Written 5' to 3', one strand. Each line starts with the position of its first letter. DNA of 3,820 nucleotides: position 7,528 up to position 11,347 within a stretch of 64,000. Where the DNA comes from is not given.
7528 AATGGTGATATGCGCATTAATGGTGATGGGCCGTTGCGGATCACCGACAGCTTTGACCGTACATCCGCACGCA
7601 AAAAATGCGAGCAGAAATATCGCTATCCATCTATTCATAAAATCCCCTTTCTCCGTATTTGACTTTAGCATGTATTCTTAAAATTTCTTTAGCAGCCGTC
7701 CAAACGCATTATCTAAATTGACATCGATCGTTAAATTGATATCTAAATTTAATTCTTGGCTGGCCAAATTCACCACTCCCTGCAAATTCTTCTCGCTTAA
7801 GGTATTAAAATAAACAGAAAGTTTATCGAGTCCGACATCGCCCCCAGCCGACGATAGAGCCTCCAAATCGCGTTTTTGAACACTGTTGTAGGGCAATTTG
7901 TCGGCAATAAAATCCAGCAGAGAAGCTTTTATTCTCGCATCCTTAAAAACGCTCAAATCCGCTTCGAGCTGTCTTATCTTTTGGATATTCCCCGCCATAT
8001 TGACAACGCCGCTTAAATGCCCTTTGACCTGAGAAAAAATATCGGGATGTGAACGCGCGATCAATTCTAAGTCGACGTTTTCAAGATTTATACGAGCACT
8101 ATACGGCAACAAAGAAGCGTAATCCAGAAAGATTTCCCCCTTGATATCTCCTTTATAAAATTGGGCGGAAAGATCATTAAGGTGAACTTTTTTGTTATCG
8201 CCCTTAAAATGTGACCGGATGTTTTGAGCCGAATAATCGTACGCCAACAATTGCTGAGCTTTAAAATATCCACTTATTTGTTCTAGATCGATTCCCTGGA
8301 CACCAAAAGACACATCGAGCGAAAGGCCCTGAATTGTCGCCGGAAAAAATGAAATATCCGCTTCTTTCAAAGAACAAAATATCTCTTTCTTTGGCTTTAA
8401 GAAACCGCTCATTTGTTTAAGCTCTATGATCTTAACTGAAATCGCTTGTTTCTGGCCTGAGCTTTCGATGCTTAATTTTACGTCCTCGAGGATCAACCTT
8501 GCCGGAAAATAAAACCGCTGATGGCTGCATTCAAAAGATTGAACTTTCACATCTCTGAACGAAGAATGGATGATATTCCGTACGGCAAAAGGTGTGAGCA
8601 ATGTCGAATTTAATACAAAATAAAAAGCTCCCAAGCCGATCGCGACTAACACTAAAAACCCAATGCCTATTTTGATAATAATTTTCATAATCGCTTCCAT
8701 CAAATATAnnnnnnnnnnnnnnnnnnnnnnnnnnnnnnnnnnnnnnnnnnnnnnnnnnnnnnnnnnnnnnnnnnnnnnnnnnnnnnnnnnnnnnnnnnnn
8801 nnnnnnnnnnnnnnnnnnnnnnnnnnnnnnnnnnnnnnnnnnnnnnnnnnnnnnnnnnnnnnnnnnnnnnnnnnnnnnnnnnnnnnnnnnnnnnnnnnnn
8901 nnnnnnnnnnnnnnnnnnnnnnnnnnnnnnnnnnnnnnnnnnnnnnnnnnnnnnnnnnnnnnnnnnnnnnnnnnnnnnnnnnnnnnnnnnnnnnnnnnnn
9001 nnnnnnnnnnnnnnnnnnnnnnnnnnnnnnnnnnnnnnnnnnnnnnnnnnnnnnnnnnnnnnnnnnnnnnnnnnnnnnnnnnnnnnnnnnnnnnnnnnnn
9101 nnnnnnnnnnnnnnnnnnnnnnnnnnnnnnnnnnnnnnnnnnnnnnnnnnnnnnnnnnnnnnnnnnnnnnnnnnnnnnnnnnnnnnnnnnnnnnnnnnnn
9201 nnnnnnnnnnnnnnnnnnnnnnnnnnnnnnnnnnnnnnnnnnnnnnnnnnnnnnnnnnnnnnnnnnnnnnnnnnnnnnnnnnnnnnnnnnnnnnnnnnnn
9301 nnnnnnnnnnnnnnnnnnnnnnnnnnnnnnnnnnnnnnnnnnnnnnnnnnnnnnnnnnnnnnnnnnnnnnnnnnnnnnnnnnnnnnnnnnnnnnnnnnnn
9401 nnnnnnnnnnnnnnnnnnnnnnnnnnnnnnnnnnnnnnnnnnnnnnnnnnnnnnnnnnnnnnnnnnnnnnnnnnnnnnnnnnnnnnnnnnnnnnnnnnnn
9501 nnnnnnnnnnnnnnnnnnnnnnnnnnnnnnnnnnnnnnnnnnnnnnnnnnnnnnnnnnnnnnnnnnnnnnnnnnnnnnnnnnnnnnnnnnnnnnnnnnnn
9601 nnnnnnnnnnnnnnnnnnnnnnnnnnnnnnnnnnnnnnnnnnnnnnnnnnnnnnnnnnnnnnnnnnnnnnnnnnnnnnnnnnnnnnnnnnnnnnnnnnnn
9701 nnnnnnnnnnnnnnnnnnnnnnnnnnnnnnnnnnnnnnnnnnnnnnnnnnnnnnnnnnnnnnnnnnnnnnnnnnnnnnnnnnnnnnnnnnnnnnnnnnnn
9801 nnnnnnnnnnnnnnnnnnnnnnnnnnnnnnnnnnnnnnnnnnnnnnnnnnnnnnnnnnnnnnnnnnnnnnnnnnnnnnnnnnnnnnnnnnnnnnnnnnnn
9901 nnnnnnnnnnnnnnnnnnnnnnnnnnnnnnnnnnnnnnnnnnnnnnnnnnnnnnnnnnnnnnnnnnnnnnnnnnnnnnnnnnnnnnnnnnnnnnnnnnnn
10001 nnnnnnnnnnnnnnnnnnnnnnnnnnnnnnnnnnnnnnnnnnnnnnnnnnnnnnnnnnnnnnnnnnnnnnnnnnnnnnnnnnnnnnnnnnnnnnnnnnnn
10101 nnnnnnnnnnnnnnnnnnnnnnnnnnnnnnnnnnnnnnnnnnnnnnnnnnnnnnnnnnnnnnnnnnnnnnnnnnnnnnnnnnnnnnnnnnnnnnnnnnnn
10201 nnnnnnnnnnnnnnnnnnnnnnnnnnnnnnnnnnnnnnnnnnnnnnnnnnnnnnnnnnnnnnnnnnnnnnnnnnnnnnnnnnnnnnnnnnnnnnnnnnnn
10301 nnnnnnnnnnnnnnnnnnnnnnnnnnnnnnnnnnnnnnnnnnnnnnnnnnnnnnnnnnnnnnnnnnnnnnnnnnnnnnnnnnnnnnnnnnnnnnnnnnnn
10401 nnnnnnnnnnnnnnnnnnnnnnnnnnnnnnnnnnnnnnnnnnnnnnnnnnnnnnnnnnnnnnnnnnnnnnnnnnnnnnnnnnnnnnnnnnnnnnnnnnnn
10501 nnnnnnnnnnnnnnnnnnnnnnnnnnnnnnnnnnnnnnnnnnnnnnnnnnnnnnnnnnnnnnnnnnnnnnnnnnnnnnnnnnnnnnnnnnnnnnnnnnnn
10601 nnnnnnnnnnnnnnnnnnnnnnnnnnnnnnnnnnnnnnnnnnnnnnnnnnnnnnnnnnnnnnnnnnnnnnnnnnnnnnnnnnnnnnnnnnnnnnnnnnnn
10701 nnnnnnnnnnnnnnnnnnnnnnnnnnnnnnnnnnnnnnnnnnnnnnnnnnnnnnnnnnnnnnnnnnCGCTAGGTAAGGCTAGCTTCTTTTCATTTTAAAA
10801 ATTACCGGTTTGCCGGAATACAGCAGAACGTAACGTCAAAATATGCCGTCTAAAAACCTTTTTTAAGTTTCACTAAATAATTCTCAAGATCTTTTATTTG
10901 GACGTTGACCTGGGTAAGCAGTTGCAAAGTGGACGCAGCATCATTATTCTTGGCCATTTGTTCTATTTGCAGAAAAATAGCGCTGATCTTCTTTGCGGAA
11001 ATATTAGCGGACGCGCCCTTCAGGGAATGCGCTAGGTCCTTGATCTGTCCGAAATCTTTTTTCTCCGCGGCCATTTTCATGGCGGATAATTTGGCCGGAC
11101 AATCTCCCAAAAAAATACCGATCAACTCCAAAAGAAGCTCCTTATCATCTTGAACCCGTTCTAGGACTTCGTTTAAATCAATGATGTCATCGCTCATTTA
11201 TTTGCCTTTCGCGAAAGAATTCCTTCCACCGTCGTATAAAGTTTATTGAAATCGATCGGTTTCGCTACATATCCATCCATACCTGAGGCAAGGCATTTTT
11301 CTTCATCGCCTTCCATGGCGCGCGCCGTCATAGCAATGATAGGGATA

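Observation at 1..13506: Phosphorelay components (hybrid HK, Hpt, REC/pseudo-REC) and a CBS-GAF-PP2C phosphatase interleaved with the TMTC-like genes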

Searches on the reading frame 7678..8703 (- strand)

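Call 6: search_protein_families(library=pfam, proteins=[window:7678-8703:-], max_evalue=0.01)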
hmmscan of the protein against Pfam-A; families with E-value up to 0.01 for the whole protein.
window:7678-8703:- (341 aa): 1 family
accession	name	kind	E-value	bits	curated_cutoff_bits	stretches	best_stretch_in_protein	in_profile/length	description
PF05170.20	AsmA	-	2.1e-06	27.3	29.8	1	148-238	446-536/607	AsmA family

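Call 8: search_protein_families(library=ncbifam, proteins=[window:7678-8703:-], max_evalue=0.01)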
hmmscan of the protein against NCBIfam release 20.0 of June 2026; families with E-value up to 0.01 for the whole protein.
window:7678-8703:- (341 aa): 1 family
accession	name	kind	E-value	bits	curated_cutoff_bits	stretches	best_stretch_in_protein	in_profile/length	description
NF047952.2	ATportTamB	equivalog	7.5e-05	20.8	825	1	157-249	378-462/1240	autotransporter assembly complex protein TamB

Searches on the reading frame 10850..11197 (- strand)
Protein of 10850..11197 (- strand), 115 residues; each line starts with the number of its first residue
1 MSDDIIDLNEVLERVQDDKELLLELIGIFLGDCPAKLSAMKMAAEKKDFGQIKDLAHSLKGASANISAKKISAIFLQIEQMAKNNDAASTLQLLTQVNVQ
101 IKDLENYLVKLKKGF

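Call 6: search_protein_families(library=pfam, proteins=[window:10850-11197:-], max_evalue=0.01)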
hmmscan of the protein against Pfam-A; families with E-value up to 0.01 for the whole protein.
window:10850-11197:- (115 aa): 1 family
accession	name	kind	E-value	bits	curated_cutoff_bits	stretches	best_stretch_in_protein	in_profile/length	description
PF01627.28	Hpt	-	1.2e-13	51.5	24.6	1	24-106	1-83/84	Hpt domain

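Call 8: search_protein_families(library=ncbifam, proteins=[window:10850-11197:-], max_evalue=0.01)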
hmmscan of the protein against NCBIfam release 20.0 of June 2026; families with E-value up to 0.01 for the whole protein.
window:10850-11197:- (115 aa): 5 families
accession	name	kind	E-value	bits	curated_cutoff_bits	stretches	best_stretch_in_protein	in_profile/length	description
TIGR02956.1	TMAO_torS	equivalog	3.3e-06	25.5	676.5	1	21-96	879-952/967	TMAO reductase system sensor histidine kinase/response regulator TorS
NF041948.1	Phrelay_LuxU_Vib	equivalog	5.5e-06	26.7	140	1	25-97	24-96/110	quorum-sensing phosphorelay protein LuxU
NF045901.1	HisKinLetSLeg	equivalog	0.00056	18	1650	1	5-96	796-887/906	two-component system sensor histidine kinase LetS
NF008318.0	PRK11107.1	equivalog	0.0011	17.1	890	1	4-91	808-895/920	two-component sensor histidine kinase BarA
NF008543.0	PRK11466.1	equivalog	0.0068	14.3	982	1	20-110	823-908/914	TMAO reductase system sensor histidine kinase/response regulator TorS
